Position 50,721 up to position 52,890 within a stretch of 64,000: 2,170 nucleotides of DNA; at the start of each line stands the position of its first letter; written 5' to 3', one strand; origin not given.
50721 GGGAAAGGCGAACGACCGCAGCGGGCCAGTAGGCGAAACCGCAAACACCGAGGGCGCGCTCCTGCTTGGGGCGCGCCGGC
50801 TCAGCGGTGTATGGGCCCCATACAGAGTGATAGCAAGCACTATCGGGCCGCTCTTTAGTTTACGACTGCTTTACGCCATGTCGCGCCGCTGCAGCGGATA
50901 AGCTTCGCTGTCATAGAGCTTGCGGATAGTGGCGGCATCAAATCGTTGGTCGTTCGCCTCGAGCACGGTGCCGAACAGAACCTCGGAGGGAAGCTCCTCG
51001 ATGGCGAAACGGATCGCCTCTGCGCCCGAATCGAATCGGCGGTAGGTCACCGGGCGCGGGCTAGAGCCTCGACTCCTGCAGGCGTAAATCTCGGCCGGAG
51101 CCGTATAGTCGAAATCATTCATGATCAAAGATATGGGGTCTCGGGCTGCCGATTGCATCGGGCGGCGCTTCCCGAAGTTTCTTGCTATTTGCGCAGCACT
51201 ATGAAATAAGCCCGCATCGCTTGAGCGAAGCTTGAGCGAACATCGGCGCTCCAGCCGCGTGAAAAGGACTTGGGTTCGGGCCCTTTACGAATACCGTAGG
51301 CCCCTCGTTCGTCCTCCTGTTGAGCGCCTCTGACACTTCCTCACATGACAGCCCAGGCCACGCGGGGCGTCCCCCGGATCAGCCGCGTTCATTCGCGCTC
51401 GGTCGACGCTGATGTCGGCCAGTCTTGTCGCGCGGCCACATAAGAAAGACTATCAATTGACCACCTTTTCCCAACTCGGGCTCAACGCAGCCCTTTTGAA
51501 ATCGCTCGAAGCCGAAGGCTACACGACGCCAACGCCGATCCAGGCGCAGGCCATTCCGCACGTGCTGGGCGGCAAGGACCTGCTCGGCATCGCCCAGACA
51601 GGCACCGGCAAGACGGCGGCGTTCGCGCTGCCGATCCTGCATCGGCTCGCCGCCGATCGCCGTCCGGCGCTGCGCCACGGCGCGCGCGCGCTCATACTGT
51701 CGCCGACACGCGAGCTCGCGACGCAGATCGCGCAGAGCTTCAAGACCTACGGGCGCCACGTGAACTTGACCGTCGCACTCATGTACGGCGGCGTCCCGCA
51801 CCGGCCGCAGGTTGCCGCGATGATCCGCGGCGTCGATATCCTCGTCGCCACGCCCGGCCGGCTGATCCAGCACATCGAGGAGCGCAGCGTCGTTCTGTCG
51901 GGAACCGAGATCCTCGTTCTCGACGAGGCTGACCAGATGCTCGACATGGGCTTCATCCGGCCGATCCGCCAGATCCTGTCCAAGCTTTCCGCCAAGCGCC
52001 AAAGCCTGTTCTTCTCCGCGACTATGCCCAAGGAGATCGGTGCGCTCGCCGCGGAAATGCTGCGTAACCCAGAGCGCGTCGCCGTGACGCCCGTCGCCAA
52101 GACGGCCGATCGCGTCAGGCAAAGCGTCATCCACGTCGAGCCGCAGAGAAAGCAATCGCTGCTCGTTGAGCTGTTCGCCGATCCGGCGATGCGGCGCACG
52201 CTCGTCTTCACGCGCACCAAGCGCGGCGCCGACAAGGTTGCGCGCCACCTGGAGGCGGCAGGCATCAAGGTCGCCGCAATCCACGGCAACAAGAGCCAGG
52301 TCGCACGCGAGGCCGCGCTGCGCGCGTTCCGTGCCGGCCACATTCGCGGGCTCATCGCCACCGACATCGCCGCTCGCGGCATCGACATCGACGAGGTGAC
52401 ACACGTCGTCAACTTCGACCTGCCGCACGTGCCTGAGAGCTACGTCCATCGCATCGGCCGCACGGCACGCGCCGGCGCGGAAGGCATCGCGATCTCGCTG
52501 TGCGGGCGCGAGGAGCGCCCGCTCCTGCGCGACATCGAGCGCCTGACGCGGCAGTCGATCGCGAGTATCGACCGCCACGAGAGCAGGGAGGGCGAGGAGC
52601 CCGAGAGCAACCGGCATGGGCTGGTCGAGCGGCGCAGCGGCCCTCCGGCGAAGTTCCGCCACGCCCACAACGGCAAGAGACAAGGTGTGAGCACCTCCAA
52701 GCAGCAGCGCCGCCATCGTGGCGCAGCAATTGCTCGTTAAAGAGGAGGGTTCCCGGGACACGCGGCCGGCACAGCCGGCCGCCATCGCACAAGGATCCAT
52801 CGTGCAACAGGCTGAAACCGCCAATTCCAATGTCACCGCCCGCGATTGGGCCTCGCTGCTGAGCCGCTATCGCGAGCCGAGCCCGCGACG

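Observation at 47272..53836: Compact cold-adaptation island combining translation/RNA rescue with membrane remodelling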

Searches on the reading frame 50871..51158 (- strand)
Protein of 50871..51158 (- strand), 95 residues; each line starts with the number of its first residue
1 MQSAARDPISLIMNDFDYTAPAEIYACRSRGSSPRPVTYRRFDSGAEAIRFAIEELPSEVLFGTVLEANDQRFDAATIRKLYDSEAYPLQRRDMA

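Call 3: search_protein_families(library=pfam, proteins=[window:50871-51158:-], max_evalue=0.01)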
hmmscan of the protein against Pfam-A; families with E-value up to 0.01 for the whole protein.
window:50871-51158:- (95 aa): 0 families

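Call 6: search_protein_families(library=ncbifam, proteins=[window:50871-51158:-], max_evalue=0.01)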
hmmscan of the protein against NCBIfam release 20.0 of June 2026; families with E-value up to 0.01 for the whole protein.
window:50871-51158:- (95 aa): 0 families

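Call 49: find_homologous_proteins(query=window:50871-51158:-, max_evalue=0.001)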
Query window:50871-51158:- (95 aa): 200 proteins with E <= 0.001 among 201 candidates; the best 120 are listed.
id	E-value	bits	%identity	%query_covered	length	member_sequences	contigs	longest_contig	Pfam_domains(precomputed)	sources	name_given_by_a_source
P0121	3.5e-55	201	100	100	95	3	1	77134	-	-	-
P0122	5.7e-46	172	98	87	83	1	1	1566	-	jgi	jgi:hypothetical protein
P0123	1.0e-44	168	93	88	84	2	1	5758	-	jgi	jgi:hypothetical protein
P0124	1.0e-42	162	92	87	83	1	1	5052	-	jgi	jgi:hypothetical protein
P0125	2.6e-41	157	85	88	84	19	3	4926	-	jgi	jgi:hypothetical protein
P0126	5.1e-41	156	83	93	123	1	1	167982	-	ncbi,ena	-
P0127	7.2e-41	156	86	87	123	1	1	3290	-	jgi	jgi:hypothetical protein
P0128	9.5e-41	155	86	87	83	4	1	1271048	-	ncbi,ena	-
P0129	1.5e-40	155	83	88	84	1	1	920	-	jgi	jgi:hypothetical protein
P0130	2.8e-40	154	86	85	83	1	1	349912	-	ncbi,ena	-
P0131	8.5e-40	152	86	84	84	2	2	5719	-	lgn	-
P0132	8.5e-40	152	81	93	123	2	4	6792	-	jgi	jgi:hypothetical protein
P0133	1.1e-39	152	81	89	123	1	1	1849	-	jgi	-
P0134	5.2e-39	150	84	86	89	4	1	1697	-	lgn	-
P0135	5.5e-39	150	76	96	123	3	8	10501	-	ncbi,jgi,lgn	-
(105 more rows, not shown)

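Call 52: search_protein_families(library=pfam, proteins=[window:50871-51122:-], max_evalue=10)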
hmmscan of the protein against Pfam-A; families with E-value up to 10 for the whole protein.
window:50871-51122:- (83 aa): 0 families

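Call 55: predict_structure(alignment_id=A2)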
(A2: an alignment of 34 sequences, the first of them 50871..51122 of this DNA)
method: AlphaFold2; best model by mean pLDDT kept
length: 83 residues; sequences in the alignment: 34
mean_pLDDT: 83.8   pTM: 0.74
mean pLDDT of the five models: 83.8, 83.7, 83.1, 82.1, 81.9
residues with pLDDT >= 90: 44; 70-90: 25; 50-70: 12; < 50: 2
segments of 3 or more residues with pLDDT < 50: none
pLDDT, mean of each block of 10 residues (from residue 1): 84 72 71 94 86 90 93 90 58
secondary structure, 60 per line:
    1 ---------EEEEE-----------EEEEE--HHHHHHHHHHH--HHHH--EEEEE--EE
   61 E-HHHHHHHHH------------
elements in order: E10-14 E26-30 H33-43 H46-49 E52-56 E59-61 H63-71

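Call 60: fold_search(model_id=the predicted structure, library=pdb)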
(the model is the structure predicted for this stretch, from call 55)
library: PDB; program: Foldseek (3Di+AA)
matches with E <= 10: 118; with E <= 0.001: 0
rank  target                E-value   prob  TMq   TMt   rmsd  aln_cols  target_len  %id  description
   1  1wz7_B                4.3e-01  0.54  0.49  0.43   5.9        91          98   11  Crystal structure of enhancer of rudimentary homologue (ERH) (released 2005-05-03)
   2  4arm_B                5.6e-01  0.23  0.42  0.13   5.8        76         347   14  Structure of the inactive pesticin T201A mutant (released 2012-05-02)
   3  1wz7_C                6.3e-01  0.15  0.38  0.34   7.8        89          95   10  Crystal structure of enhancer of rudimentary homologue (ERH) (released 2005-05-03)
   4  7c78                  7.7e-01  0.11  0.30  0.34   7.9        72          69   19  The crystal structure of type I-F anti-crispr protein AcrIF9 (released 2021-05-26)
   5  4exm_C                1.1e+00  0.14  0.39  0.13   6.2        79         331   15  The crystal structure of an engineered phage lysin containing the binding domain of pesticin and the killing domain of (released 2012-06-20)
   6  4exm_A                1.2e+00  0.15  0.42  0.15   6.0        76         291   16  The crystal structure of an engineered phage lysin containing the binding domain of pesticin and the killing domain of (released 2012-06-20)
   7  6zg3_F                1.5e+00  0.08  0.30  0.13   7.7        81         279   14  the structure of ECF PanT transporter in a complex with a nanobody (released 2021-03-03)
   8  7cnc_A                1.6e+00  0.23  0.49  0.42   5.6        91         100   11  cystal structure of human ERH in complex with DGCR8 (released 2020-10-28)
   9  4epi                  1.6e+00  0.13  0.42  0.14   5.8        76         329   14  The crystal structure of pesticin-T4 lysozyme hybrid stabilized by engineered disulfide bonds (released 2012-06-20)
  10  7chr                  1.7e+00  0.09  0.30  0.32   8.8        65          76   20  AcrIF9 (released 2020-12-23)
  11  1wz7_A                2.2e+00  0.15  0.46  0.39   7.9        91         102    9  Crystal structure of enhancer of rudimentary homologue (ERH) (released 2005-05-03)
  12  8bmp_A                2.2e+00  0.08  0.33  0.14   7.4        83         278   14  Cryo-EM structure of the folate-specific ECF transporter complex in MSP2N2 lipid nanodiscs bound to ATP and ADP (released 2023-08-02)
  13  7o6n_A                2.4e+00  0.13  0.42  0.37   6.3        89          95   12  Crystal structure of C. elegans ERH-2 PID-3 complex (released 2021-08-25)
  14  7o6l_A                2.5e+00  0.21  0.50  0.47   4.7        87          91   13  Crystal structure of C. elegans ERH-2 (released 2021-08-25)
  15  4aqn_B                2.5e+00  0.09  0.41  0.13   6.0        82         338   13  Crystal structure of pesticin from Y. pestis (released 2012-05-02)
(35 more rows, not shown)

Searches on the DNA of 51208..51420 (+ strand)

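Call 62: build_rna_model(alignment_id=A3)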
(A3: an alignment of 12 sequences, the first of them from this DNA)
Model R1 built from alignment A3 (12 sequences, 247 columns); structure: RNAalifold consensus.
model positions 212; base pairs 50; branch points 4; effective number of sequences 1.97; information 0.59 bits per position. Calibrated on 0.2 Mb of random sequence (short: E-values are rough).
structure used (alignment columns):
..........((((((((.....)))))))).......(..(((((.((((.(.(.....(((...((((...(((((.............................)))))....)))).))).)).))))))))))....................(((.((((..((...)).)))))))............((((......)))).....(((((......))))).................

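Call 63: search_with_rna_model(model_id=R1, sources=[window, L003, L005, L013, L084, L085, L086, L087, L088, L089, L090, L091, L092, L093, L094, L095, L096, L097, L098, L099, L100, L101, L102, L103, L104, L105, L106, L107, L108, L109, L110, L111, L112, L113, L114, L115, L116, L117, L118, L119, L120, L121, L122, L123, L124, L125, L126, L127, L128, L129, L130, L131, L132, L133, L134, L135, L136, L137, L138, L139, L140, L141, L142, L143, L144, L145, L146, L147, L148, L149, L150, L151, L152, L153, L154, L155, L156, L157, L158, L159, L160, L161, L162, L163], max_evalue=0.01, make_alignment=true)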
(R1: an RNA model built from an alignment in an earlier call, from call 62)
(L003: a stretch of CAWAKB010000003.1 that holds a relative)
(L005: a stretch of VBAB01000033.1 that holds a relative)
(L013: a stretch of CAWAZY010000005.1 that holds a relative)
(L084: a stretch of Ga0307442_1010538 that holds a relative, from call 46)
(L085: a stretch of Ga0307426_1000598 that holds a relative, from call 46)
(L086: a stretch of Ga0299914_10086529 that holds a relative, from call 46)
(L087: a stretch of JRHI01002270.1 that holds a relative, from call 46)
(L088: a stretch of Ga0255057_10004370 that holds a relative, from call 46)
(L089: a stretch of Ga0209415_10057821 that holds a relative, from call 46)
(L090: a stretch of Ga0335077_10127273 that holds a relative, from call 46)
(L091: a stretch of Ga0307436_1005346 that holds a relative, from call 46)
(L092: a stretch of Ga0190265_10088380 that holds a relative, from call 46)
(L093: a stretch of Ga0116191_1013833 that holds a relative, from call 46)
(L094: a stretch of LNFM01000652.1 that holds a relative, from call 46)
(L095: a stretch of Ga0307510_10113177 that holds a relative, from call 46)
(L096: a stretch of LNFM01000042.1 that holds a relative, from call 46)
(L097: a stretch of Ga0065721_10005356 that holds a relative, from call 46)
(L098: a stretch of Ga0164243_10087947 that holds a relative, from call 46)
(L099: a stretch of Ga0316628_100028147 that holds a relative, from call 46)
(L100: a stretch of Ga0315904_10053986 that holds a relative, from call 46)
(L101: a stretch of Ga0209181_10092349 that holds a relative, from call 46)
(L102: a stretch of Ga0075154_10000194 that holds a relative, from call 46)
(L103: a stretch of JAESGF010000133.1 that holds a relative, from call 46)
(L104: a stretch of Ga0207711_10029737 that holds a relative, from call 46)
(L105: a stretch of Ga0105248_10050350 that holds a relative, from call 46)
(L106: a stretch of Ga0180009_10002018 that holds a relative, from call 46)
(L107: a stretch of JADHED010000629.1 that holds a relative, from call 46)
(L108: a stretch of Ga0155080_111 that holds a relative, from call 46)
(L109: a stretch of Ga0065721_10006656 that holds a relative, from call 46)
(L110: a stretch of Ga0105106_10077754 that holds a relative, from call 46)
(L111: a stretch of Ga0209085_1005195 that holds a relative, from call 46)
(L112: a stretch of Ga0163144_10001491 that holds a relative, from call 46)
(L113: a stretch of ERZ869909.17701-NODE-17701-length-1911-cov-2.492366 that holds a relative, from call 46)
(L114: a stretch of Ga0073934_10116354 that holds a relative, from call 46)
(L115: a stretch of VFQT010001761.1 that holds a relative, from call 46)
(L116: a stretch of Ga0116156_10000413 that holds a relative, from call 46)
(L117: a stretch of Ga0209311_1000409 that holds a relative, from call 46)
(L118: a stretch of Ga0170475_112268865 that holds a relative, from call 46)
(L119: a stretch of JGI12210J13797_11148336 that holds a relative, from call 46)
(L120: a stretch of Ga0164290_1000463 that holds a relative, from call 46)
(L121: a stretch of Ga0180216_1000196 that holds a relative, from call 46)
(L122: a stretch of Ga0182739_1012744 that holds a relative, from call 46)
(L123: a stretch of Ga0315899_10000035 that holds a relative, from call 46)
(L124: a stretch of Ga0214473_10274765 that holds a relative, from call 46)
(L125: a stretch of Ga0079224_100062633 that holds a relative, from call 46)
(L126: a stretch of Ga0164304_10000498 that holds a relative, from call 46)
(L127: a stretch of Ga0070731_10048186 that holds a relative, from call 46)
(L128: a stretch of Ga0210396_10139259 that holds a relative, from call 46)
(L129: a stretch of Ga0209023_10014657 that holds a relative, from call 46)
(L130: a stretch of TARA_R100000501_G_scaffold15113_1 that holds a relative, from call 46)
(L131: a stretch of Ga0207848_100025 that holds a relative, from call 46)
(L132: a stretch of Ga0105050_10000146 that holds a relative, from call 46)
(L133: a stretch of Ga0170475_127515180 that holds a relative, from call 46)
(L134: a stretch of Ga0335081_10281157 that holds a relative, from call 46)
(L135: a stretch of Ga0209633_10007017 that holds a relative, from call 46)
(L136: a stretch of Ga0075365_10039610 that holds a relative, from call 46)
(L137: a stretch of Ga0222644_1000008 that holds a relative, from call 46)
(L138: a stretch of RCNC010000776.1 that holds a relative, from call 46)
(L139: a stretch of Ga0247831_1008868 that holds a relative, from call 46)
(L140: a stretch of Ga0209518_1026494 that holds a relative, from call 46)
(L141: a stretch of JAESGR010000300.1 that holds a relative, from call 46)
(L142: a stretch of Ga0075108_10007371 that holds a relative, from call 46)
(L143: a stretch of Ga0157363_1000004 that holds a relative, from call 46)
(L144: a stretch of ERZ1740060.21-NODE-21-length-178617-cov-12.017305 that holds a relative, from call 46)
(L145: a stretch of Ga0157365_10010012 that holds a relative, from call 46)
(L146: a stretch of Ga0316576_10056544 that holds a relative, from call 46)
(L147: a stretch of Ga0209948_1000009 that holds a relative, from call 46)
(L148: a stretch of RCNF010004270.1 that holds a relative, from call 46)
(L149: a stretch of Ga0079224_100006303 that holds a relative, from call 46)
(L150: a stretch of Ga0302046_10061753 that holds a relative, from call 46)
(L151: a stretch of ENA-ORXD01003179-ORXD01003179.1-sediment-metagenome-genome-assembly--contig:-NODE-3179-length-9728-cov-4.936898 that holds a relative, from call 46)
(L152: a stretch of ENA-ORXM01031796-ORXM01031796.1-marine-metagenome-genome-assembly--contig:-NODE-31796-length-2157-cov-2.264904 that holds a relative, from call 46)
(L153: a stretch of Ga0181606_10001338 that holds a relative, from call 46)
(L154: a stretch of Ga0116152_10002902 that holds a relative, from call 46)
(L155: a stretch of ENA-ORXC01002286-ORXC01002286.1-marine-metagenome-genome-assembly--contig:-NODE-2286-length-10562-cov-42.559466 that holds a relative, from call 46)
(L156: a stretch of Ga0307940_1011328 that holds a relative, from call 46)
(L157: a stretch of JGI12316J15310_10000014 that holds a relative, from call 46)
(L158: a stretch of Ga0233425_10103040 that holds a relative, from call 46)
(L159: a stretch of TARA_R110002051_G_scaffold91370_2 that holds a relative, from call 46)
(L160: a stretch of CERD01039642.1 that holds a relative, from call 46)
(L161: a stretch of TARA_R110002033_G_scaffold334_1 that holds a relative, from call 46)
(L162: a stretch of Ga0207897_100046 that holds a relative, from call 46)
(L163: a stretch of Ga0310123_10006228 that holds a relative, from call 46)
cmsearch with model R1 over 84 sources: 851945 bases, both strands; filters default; matches with E-value up to 0.01: 40.
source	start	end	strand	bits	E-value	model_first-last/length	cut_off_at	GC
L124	867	1075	+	225.2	1.5e-66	1-212/212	no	0.64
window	51208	51420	+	221.4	2.1e-65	1-212/212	no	0.64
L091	3614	3838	+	220.1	5.5e-65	1-212/212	no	0.61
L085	4404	4615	+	219.7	6.9e-65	1-212/212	no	0.64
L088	4106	4317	+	215.4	1.4e-63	1-212/212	no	0.62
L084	248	458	+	213.6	5.4e-63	1-212/212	no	0.64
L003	12057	12266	+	207.9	2.9e-61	1-212/212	no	0.65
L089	1158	1367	+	207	5.4e-61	1-212/212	no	0.64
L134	1194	1402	+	201.5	2.6e-59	1-212/212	no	0.64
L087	1409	1607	+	189.8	9.9e-56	1-212/212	no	0.63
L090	464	670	+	186.9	7.4e-55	1-212/212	no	0.64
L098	1873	2072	+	144.1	9.3e-42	1-212/212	no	0.64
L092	1334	1524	+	90.6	2.1e-25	1-212/212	no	0.62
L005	706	892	+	78.9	7.5e-22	1-212/212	no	0.64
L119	7771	7946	+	68.1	1.5e-18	1-212/212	no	0.6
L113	197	376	+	65.4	9.9e-18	1-212/212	no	0.65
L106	661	857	+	62.8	6.4e-17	1-212/212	no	0.62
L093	1223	1384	+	54.2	2.6e-14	1-212/212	no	0.66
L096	7820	7979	+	45.3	1.3e-11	1-212/212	no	0.64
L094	7826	7977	+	41.3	2.4e-10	1-212/212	no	0.64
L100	1254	1414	+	41.1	2.7e-10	1-212/212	no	0.68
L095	170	334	+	38.8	1.3e-09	1-212/212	no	0.64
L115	129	302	+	37.4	3.6e-09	1-212/212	no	0.67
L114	727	890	+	34.6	2.6e-08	1-212/212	no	0.68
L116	7824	7986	+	33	8e-08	1-212/212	no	0.66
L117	7824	7986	+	33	8e-08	1-212/212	no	0.66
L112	7820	7984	+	32.6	1e-07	1-212/212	no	0.65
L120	936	1137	+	32.4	1.2e-07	1-212/212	no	0.65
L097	5203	5385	+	32.1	1.5e-07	1-212/212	no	0.68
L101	1182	1349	+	30.3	5.4e-07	1-212/212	no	0.68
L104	1347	1508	+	28.6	1.7e-06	1-212/212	no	0.67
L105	1583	1744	+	28.6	1.7e-06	1-212/212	no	0.67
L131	7823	7986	+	27.5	3.8e-06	1-212/212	no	0.63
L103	2345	2503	+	27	5.3e-06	1-212/212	no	0.67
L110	1179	1347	+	25.4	1.6e-05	1-212/212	no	0.67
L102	7805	7973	+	24.9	2.4e-05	1-212/212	no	0.64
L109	7883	8013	+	23.8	5.2e-05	1-212/212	no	0.66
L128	895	1069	+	21.9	0.0002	1-212/212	no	0.71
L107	7804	7968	+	21.7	0.00022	1-212/212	no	0.67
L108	7834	8005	+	16.7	0.0076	1-212/212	no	0.69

Alignment A4: 40 matches aligned to the model, 327 columns, each read 5' to 3' on its own strand. Consensus structure (alignment columns), stored with it:
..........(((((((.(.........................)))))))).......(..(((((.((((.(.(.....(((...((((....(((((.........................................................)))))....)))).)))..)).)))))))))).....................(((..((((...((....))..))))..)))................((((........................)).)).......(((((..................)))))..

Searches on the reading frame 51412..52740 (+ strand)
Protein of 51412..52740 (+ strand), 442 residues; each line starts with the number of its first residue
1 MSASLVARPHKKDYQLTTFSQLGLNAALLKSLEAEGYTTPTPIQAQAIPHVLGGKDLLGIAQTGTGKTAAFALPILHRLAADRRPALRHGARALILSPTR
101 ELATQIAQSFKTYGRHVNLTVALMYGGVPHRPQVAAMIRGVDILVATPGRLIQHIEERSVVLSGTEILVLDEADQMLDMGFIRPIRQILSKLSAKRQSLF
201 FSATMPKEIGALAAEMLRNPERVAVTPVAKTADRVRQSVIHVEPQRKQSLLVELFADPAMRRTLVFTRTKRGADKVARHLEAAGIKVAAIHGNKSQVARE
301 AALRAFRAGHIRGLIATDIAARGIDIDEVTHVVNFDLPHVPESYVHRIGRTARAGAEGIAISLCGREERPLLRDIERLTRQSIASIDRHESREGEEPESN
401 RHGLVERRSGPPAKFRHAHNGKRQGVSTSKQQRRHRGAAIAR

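Call 3: search_protein_families(library=pfam, proteins=[window:51412-52740:+], max_evalue=0.01)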
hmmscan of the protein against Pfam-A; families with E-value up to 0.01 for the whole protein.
window:51412-52740:+ (442 aa): 3 families
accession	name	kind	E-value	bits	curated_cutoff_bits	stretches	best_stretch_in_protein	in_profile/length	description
PF00270.35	DEAD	-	4.6e-50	170.1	26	1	41-209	1-164/167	DEAD/DEAH box helicase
PF00271.37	Helicase_C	-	2.7e-31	108.5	23.5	1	248-355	3-110/110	Helicase conserved C-terminal domain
PF04851.21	ResIII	-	4.1e-06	27.2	22.5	1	40-206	4-163/164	Type III restriction enzyme, res subunit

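Call 6: search_protein_families(library=ncbifam, proteins=[window:51412-52740:+], max_evalue=0.01)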
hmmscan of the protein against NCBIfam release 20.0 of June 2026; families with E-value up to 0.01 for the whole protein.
window:51412-52740:+ (442 aa): 44 families (the best 25 are shown)
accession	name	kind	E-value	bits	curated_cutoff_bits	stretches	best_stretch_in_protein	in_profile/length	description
NF053710.1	RNA_heli_RhlE2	exception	4e-146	488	925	1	18-423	2-416/635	RNA helicase RhlE2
NF007882.0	PRK10590.1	equivalog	1.6e-134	449.3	743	1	18-424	2-409/456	ATP-dependent RNA helicase RhlE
NF053711.1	RNA_heli_RhlE1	exception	2e-127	425.6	750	1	18-423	2-408/434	RNA helicase RhlE1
NF053631.1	RNA_helic_CshA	equivalog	1.4e-120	403.1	646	1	19-394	1-371/434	degradosome RNA helicase CshA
NF008744.0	PRK11776.1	equivalog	1.7e-112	376.4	524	1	17-393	4-375/460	ATP-dependent RNA helicase DbpA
NF008394.0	PRK11192.1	equivalog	5.1e-109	365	507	1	16-394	2-383/441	ATP-dependent RNA helicase SrmB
NF053636.1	DDHlcsCsdAPsy1082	equivalog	1.2e-107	360.5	890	1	18-437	4-421/512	DEAD/DEAH box helicase CsdA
NF008642.0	PRK11634.1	equivalog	1.7e-97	327.3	989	1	17-387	6-372/628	DEAD/DEAH family ATP-dependent RNA helicase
NF003390.0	PRK04537.1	equivalog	5.2e-96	322.9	732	1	17-384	9-381/572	ATP-dependent RNA helicase RhlB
NF003419.0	PRK04837.1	equivalog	7.8e-96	321.4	588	1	17-386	9-382/424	ATP-dependent RNA helicase RhlB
NF002340.1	PRK01297.1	equivalog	2.7e-92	309.4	564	1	17-379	1-368/372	ATP-dependent RNA helicase RhlB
TIGR04121.1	DEXH_lig_assoc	equivalog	7.5e-20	70.2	850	1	34-354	9-346/804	ligase-associated DNA damage response DEXH box helicase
TIGR01389.1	recQ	equivalog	1.4e-18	66.7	640.2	1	36-373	10-337/591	DNA helicase RecQ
NF010337.0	PRK13766.1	equivalog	1.9e-18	65.9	610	2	240-361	346-474/781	Hef nuclease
TIGR03817.1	DECH_helic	hypoth_equivalog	8.5e-14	50.7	874.1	2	27-115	24-106/742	helicase/secretion neighborhood putative DEAH-box helicase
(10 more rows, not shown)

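Call 46: find_related_loci(query=window:51412-52740:+, collection=metagenome_contigs, flank=8000)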
Query window:51412-52740:+ (442 aa) in metagenome_contigs; peptide patterns used: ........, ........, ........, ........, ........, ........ (x = any residue, [..] = any of these).
600 stretches matched a pattern (row limit reached: there are more); 569 encode a relative of the query (tblastn E <= 1e-3); the best 80 are kept; 80 distinct loci.
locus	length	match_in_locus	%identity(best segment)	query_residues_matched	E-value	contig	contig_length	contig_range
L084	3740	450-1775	86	1-442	0e+0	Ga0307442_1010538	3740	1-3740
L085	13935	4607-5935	82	1-442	0e+0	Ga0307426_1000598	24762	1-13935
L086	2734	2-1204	87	38-441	0e+0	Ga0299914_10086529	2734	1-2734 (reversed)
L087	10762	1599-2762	82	1-388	0e+0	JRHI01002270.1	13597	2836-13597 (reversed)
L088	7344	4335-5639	73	10-436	0e+0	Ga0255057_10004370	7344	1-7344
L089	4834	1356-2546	78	1-409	0e+0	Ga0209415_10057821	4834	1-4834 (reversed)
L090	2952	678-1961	76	7-433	0e+0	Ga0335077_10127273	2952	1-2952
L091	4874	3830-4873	86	1-348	0e+0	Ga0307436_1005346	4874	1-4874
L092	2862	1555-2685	74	12-388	0e+0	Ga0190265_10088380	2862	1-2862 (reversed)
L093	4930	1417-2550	67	16-393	2e-172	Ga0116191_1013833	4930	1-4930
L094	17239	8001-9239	64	12-437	2e-166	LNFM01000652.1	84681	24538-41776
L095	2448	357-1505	66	11-392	6e-177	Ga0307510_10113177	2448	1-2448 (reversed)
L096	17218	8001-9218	63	11-423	4e-165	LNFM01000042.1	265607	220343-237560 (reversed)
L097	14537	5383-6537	65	10-392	2e-164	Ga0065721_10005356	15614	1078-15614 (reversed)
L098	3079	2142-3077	79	22-333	4e-170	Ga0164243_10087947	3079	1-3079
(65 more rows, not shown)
